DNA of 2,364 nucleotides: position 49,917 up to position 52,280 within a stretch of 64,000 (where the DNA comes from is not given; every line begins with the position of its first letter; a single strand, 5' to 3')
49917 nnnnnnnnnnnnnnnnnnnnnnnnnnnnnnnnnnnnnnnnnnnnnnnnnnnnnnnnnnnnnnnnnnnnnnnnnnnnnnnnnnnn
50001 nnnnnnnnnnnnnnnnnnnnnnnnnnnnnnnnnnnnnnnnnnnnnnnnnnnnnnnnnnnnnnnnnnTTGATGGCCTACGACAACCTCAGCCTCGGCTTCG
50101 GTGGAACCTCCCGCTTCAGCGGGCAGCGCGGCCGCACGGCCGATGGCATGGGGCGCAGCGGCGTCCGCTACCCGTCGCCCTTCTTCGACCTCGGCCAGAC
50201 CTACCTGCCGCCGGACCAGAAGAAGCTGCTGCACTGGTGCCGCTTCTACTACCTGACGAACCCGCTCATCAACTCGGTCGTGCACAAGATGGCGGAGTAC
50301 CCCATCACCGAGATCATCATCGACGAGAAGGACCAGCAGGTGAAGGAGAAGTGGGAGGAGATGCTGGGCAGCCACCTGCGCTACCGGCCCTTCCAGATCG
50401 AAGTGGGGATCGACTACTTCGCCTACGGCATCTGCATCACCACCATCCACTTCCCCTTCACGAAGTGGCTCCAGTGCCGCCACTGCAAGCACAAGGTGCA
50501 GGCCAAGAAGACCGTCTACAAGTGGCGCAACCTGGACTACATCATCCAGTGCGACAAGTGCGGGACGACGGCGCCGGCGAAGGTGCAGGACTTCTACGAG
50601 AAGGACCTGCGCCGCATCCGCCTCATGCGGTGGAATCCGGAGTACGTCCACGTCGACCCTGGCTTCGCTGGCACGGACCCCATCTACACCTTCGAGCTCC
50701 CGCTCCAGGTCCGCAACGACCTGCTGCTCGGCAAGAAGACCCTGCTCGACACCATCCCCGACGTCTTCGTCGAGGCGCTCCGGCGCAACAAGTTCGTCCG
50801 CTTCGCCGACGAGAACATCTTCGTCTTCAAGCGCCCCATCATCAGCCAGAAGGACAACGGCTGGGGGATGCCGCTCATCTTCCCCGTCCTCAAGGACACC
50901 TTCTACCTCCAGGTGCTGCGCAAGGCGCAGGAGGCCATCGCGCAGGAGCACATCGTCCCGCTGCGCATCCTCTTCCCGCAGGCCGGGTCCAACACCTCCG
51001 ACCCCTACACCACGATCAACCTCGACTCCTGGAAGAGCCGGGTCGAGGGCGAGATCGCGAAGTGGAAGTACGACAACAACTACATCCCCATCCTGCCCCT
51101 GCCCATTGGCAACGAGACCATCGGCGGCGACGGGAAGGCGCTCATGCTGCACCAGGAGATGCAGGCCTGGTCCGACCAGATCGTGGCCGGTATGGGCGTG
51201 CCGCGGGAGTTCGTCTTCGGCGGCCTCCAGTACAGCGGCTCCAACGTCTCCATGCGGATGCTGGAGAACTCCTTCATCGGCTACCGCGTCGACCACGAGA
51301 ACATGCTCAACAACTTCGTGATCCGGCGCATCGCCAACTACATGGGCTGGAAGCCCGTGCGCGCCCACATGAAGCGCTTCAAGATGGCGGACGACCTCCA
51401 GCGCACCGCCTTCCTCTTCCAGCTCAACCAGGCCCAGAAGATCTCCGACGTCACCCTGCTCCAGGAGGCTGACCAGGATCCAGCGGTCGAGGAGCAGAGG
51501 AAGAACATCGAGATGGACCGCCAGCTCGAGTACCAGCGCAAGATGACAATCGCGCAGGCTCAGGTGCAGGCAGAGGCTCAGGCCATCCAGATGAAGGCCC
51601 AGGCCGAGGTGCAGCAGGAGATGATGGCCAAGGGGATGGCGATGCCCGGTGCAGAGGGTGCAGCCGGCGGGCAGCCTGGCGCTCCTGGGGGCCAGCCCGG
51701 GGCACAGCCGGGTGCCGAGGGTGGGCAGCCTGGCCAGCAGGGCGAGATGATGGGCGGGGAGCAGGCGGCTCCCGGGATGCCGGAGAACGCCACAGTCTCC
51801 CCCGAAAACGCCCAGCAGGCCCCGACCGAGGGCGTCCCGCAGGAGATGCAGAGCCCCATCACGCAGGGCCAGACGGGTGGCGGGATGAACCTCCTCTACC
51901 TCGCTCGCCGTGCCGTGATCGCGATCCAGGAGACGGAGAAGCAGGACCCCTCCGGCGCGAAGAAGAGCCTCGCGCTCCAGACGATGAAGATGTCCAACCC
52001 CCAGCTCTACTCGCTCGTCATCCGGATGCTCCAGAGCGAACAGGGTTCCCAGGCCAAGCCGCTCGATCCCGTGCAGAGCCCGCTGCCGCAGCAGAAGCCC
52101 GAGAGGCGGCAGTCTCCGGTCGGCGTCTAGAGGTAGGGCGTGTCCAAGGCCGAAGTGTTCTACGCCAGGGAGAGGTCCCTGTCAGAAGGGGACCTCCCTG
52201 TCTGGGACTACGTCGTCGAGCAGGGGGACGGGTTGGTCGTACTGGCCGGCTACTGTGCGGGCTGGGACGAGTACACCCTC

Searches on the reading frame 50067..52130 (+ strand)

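Call 24: search_protein_families(library=phrogs, proteins=[window:50067-52130:+], max_evalue=0.001)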
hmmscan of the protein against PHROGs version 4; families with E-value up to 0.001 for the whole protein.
window:50067-52130:+ (687 aa): 2 families
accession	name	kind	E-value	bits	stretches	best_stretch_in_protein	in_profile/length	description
phrog_2833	-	head and packaging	7.6e-10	38.5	1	52-129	110-189/874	portal protein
phrog_16240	-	head and packaging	1.9e-05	24.5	0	50-127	91-168/643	portal protein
